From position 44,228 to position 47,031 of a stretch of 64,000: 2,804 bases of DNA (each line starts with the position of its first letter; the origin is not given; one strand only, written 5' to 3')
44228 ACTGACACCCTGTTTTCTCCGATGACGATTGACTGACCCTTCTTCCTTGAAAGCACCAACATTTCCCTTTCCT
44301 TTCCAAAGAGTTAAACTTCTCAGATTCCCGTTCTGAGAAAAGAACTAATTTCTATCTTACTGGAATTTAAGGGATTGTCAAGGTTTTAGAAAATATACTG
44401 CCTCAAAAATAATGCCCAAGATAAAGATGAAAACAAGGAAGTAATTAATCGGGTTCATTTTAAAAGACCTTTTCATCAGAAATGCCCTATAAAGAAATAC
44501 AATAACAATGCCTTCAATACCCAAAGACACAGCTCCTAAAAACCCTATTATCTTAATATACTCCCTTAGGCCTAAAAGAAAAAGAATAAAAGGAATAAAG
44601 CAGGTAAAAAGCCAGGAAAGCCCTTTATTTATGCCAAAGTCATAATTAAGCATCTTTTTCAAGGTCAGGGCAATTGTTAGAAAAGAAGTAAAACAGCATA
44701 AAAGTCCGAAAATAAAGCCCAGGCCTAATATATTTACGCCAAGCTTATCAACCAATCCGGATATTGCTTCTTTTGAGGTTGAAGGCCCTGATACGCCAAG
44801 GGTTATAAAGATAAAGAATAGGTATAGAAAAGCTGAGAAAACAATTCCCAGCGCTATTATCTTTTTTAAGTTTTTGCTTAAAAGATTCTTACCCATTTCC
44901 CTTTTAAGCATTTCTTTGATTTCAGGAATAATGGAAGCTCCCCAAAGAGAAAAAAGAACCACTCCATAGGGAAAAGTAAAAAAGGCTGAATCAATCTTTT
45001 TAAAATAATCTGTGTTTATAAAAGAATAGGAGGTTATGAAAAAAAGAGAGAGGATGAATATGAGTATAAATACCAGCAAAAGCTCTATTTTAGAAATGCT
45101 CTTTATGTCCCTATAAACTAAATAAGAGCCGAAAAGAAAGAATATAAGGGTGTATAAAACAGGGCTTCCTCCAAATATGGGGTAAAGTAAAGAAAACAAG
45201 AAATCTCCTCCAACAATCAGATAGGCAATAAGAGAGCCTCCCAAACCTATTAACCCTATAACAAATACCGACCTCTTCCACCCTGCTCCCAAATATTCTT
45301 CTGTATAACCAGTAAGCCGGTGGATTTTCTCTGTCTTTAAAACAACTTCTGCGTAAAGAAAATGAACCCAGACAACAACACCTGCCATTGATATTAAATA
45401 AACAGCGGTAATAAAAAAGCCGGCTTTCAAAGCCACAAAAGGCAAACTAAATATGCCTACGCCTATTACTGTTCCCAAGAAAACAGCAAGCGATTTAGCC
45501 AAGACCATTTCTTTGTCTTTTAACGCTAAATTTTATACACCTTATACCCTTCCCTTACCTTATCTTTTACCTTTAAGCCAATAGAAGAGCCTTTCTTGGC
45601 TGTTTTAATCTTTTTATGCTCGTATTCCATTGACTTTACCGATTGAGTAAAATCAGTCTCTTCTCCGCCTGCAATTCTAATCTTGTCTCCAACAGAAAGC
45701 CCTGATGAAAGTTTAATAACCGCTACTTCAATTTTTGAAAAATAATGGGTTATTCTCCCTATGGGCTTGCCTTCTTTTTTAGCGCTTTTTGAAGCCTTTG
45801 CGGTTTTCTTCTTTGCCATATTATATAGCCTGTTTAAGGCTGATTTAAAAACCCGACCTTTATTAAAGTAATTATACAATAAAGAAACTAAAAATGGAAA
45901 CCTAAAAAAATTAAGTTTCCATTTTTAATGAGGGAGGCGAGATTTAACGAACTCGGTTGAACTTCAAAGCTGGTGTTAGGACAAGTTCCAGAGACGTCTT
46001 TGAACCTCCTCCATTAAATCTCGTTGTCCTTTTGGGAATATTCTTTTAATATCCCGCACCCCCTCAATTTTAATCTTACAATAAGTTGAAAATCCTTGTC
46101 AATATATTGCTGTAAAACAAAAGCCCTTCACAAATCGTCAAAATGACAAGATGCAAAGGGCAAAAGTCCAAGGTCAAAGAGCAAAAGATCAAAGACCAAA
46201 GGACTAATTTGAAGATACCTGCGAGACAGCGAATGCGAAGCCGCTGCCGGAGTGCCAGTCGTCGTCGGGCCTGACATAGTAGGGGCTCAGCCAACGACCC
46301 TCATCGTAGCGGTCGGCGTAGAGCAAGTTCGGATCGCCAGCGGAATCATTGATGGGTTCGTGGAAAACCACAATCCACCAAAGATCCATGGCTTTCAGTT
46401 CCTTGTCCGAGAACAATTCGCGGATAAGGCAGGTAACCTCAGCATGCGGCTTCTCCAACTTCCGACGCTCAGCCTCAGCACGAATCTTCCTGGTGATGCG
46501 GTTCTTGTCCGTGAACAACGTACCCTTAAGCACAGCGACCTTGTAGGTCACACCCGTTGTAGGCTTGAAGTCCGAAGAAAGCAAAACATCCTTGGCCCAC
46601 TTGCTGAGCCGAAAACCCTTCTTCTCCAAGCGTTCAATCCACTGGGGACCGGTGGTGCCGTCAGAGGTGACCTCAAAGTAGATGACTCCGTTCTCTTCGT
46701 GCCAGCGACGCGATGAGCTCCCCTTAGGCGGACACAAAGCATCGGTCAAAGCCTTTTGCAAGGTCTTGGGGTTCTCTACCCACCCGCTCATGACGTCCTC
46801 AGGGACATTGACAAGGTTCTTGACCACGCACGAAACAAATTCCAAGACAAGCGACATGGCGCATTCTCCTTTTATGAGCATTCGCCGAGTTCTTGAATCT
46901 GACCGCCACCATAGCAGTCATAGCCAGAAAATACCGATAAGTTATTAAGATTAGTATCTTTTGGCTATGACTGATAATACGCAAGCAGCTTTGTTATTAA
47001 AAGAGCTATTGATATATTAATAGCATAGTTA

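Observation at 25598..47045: Scattered G+C-rich autonomous cassettes with consensus promoters and strong SDs in an SD-poor, A+T-rich genome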

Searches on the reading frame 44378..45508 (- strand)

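Call 92: search_protein_families(library=pfam, proteins=[window:44378-45508:-], max_evalue=0.1)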
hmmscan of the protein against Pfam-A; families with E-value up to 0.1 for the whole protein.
window:44378-45508:- (376 aa): 1 family
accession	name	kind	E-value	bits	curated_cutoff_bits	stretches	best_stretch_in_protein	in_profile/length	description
PF03222.19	Trp_Tyr_perm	-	3.5e-16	59.7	22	1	6-369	8-390/393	Tryptophan/tyrosine permease family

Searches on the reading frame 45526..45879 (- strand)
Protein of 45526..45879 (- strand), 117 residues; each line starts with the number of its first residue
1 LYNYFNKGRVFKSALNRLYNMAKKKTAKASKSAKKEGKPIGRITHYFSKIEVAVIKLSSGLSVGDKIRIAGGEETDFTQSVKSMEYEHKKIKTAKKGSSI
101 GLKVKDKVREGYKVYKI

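Call 5: search_protein_families(library=pfam, proteins=[window:45526-45879:-], max_evalue=0.01)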
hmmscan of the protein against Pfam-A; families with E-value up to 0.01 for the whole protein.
window:45526-45879:- (117 aa): 2 families
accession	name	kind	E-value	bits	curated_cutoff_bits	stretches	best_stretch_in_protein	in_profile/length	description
PF03144.31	GTP_EFTU_D2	-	0.00031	21.5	30.3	1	61-107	13-61/73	Elongation factor Tu domain 2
PF14578.12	GTP_EFTU_D4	-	0.0052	17.1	23.8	0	81-113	47-78/86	Elongation factor Tu domain 4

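Call 92: search_protein_families(library=pfam, proteins=[window:45526-45879:-], max_evalue=0.1)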
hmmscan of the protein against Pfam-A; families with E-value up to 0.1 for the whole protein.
window:45526-45879:- (117 aa): 3 families
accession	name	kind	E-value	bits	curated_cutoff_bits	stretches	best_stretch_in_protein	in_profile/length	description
PF03144.31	GTP_EFTU_D2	-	0.00031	21.5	30.3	1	61-107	13-61/73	Elongation factor Tu domain 2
PF14578.12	GTP_EFTU_D4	-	0.0052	17.1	23.8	1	81-113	47-78/86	Elongation factor Tu domain 4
PF16325.11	Peptidase_U32_C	-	0.021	15.4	28.2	0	41-109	7-77/83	Peptidase family U32 C-terminal domain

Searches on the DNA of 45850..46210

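Call 54: search_rna_families(source=window, start=45850, end=46210, threshold=evalue, max_evalue=1)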
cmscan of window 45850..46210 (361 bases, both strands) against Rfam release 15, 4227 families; matches with E-value up to 1: 2.
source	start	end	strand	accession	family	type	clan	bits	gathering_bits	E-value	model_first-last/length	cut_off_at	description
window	45888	45928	-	RF03623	mir-1252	Gene; miRNA;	-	22.9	70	0.14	1-65/65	no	mir-1252 microRNA precursor family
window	45867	46003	+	RF01743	leu-phe_leader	Cis-reg; leader;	-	19.6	70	0.69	1-162/162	no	leu/phe leader RNA from Lactococcus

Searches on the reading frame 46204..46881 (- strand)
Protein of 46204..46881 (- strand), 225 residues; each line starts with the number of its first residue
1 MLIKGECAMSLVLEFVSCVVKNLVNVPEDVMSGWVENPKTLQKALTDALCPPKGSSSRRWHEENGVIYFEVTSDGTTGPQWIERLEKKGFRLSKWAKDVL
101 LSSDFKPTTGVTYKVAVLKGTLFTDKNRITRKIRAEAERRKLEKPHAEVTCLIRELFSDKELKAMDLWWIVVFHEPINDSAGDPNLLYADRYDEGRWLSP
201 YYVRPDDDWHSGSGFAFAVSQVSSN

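Call 5: search_protein_families(library=pfam, proteins=[window:46204-46881:-], max_evalue=0.01)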
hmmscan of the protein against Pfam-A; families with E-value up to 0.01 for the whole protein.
window:46204-46881:- (225 aa): 0 families

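Call 25: find_homologous_proteins(query=window:46204-46857:-)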
Query window:46204-46857:- (217 aa): 1240 proteins with E <= 0.001 among 1440 candidates; the best 120 are listed.
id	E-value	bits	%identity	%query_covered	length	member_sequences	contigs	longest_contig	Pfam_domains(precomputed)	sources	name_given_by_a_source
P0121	1.4e-145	500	100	100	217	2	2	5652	-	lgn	-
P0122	3.4e-106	371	77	100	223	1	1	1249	-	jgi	jgi:hypothetical protein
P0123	7.8e-101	354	74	100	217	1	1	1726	-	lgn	-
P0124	3.4e-99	349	76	100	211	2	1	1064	-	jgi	-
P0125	1.1e-94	334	70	100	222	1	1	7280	-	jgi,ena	-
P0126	1.7e-94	333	71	100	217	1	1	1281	-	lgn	-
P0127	1.5e-89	317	68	98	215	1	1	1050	-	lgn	-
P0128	8.2e-81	288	67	89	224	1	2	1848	-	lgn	-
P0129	2.5e-80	287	73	80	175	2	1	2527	-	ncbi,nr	ncbi:hypothetical protein KKC00_00280, partial [Patescibacteria group bacterium]|nr:hypothetical pro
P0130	4.7e-78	279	74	76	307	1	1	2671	-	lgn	-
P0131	7.0e-78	279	62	100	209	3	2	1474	-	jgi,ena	-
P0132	2.0e-77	277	77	77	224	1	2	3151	-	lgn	-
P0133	2.0e-77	277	67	88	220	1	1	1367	-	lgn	-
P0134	2.7e-77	277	60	95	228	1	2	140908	-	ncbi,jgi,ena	-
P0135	4.2e-77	276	63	100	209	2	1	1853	-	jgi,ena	-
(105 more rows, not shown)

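Call 37: predict_structure(alignment_id=A3)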
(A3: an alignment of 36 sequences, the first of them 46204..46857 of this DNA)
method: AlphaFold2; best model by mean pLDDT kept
length: 217 residues; sequences in the alignment: 36
mean_pLDDT: 74.5   pTM: 0.64
mean pLDDT of the five models: 74.5, 72.8, 71.2, 69.6, 67.7
residues with pLDDT >= 90: 44; 70-90: 94; 50-70: 54; < 50: 25
segments of 3 or more residues with pLDDT < 50: 45-48, 168-177, 192-198
pLDDT, mean of each block of 10 residues (from residue 1): 70 68 80 78 56 89 94 94 84 92 92 70 78 86 88 83 60 45 53 47 69 58
secondary structure, 60 per line:
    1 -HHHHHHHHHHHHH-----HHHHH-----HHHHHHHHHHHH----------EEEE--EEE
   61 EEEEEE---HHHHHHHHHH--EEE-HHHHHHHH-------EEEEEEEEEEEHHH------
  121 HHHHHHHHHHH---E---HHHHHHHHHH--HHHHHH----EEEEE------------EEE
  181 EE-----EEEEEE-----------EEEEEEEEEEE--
elements in order: H2-14 H20-24 H30-41 E52-55 E58-66 H70-79 E82-84 H86-93 E101-111 H121-131 H139-148 H151-156 E161-165 E178-182 E188-193 E205-215

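Call 41: fold_search(model_id=the predicted structure, library=pdb)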
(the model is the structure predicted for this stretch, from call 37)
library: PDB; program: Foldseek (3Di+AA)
matches with E <= 10: 460; with E <= 0.001: 0
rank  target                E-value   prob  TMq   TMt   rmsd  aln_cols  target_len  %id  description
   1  9m86_A                3.1e-01  0.12  0.11  0.20  13.3        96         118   14  Crystal structure of SpMETTL16 kinase associated 1 domain in complex with U6 snRNA internal stem loop (released 2025-08-06)
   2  3alu_A                3.1e-01  0.06  0.20  0.24  15.6       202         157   10  Crystal structure of CEL-IV complexed with Raffinose (released 2011-01-19)
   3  3als_A                4.2e-01  0.05  0.18  0.22  15.8       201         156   10  Crystal structure of CEL-IV (released 2011-01-19)
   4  1oz7_A                5.8e-01  0.02  0.12  0.17  15.7       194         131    9  Crystal structure of Echicetin from the venom of Indian saw-scaled viper (Echis carinatus) at 2.4 resolution (released 2003-12-30)
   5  3bx4_C                6.6e-01  0.04  0.17  0.23  16.0       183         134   10  Crystal structure of the snake venom toxin aggretin (released 2008-08-26)
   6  3kqg_D                7.1e-01  0.04  0.12  0.14  10.7        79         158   18  Trimeric Structure of Langerin (released 2010-02-23)
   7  1v7p_B                7.1e-01  0.03  0.10  0.14  14.3       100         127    7  Structure of EMS16-alpha2-I domain complex (released 2004-09-07)
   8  1y17_A                7.5e-01  0.04  0.17  0.24  15.6       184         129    9  crystal structure of Aa-X-bp-II, a snake venom protein with the activity of binding to coagulation factor X from Agkis (released 2006-03-07)
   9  3bx4_A                7.5e-01  0.02  0.13  0.19  16.8       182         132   12  Crystal structure of the snake venom toxin aggretin (released 2008-08-26)
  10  2py2_A                8.0e-01  0.05  0.09  0.14  10.2        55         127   11  Structure of Herring Type II Antifreeze Protein (released 2007-06-26)
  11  3kqg_A                8.0e-01  0.04  0.11  0.12  11.8        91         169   18  Trimeric Structure of Langerin (released 2010-02-23)
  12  1jwi_A                8.5e-01  0.05  0.09  0.14   9.9        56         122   16  Crystal Structure of Bitiscetin, a von Willeband Factor-dependent Platelet Aggregation Inducer. (released 2001-11-28)
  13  7wz8_A                8.5e-01  0.04  0.10  0.11  14.3        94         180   18  Structure of human langerin complex in Birbeck granules (released 2022-06-22)
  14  1jwi_B                8.5e-01  0.03  0.16  0.22  14.6       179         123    8  Crystal Structure of Bitiscetin, a von Willeband Factor-dependent Platelet Aggregation Inducer. (released 2001-11-28)
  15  2zib                  9.1e-01  0.08  0.09  0.14   6.3        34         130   12  Crystal structure analysis of calcium-independent type II antifreeze protein (released 2008-08-19)
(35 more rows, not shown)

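Call 43: find_related_loci(query=A3, collection=metagenome_contigs, flank=10000)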
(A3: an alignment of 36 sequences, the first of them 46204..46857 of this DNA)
Query A3 (217 aa) in metagenome_contigs; peptide patterns used: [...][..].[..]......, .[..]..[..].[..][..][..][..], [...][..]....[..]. (x = any residue, [..] = any of these).
600 stretches matched a pattern (row limit reached: there are more); 250 encode a relative of the query (tblastn E <= 1e-3); the best 80 are kept; 80 distinct loci.
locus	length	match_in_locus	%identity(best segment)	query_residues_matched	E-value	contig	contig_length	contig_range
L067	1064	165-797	76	1-217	4e-115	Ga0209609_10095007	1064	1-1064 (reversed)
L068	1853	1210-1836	63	1-216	2e-88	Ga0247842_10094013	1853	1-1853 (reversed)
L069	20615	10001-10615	60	6-212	1e-81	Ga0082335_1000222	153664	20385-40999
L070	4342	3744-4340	62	1-205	3e-79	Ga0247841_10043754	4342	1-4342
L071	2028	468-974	72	49-217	5e-78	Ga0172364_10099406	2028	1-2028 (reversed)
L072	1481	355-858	70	49-216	2e-79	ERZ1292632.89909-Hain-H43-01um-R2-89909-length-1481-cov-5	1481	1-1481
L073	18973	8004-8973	68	50-216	8e-75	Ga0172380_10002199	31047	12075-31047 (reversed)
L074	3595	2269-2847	63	24-217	6e-75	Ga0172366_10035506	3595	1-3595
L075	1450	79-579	69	50-216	7e-79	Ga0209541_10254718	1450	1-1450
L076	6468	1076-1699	57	4-215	4e-74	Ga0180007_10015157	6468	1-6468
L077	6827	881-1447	62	27-216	6e-74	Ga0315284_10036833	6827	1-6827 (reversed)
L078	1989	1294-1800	69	49-217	1e-75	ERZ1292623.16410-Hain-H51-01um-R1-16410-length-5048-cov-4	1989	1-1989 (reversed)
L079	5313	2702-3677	66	48-216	4e-72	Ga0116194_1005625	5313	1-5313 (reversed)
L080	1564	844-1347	65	51-217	1e-75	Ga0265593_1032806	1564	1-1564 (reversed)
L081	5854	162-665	67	50-217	1e-71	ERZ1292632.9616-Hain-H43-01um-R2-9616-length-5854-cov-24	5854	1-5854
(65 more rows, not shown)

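Call 64: find_related_loci(query=A3, collection=viral_contigs, flank=10000)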
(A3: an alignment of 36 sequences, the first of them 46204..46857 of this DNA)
Query A3 (217 aa) in viral_contigs; peptide patterns used: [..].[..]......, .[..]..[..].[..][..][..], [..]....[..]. (x = any residue, [..] = any of these).
274 stretches matched a pattern; 1 encode a relative of the query (tblastn E <= 1e-3); 1 distinct loci.
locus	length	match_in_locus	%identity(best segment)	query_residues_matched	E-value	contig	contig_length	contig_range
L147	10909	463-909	37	63-213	2e-24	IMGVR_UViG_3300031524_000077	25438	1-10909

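Call 85: fold_search(model_id=the predicted structure, library=viral)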
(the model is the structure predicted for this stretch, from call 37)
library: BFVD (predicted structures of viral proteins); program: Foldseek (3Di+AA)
matches with E <= 10: 243; with E <= 0.001: 0
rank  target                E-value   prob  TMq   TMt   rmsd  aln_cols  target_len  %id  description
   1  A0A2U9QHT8            2.7e-01  0.05  0.09  0.10  10.5        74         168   16  C-type lectin-like IEV/EEV glycoprotein [Sea otter poxvirus]
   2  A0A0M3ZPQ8            3.1e-01  0.10  0.11  0.14  10.5        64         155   17  C-type lectin family protein [Turkeypox virus]
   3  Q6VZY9                3.3e-01  0.08  0.10  0.11  14.1        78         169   13  CNPV008 C-type lectin-like protein [Canarypox virus]
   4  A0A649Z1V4            4.0e-01  0.03  0.12  0.17  14.0       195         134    9  (no name in the UniProt tables at hand)
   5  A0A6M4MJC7            4.5e-01  0.08  0.09  0.04   7.7        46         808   24  ORF4 [Bearded dragon adenovirus 1]
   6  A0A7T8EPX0            4.8e-01  0.03  0.13  0.08  30.0       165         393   16  Uncharacterized protein [Erwinia phage pEa_SNUABM_5]
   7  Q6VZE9                5.4e-01  0.06  0.11  0.13  14.1        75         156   12  CNPV198 C-type lectin-like protein [Canarypox virus]
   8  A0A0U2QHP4            6.6e-01  0.07  0.13  0.19  16.8       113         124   14  Uncharacterized protein [Ranavirus ambystoma1]
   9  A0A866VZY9            6.6e-01  0.07  0.09  0.12  13.4        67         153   12  ORF2b protein [Lucheng Rn rat coronavirus]
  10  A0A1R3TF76            7.0e-01  0.03  0.15  0.16  16.9       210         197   10  Membrane protein UL45 [Spheniscid alphaherpesvirus 1]
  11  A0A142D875            8.0e-01  0.04  0.11  0.08  21.3       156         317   11  Maturation (Fragment) [Leviviridae sp.]
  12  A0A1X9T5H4            8.0e-01  0.02  0.10  0.11  12.8       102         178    8  C-type lectin protein [Ranid herpesvirus 3]
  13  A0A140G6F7            8.5e-01  0.05  0.12  0.07  13.2        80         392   14  RecB-like exonuclease [Arthrobacter phage KellEzio]
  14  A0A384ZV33            9.1e-01  0.03  0.10  0.11  18.2       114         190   14  (no name in the UniProt tables at hand)
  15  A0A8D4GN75            9.7e-01  0.02  0.12  0.12  23.8       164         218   13  (no name in the UniProt tables at hand)
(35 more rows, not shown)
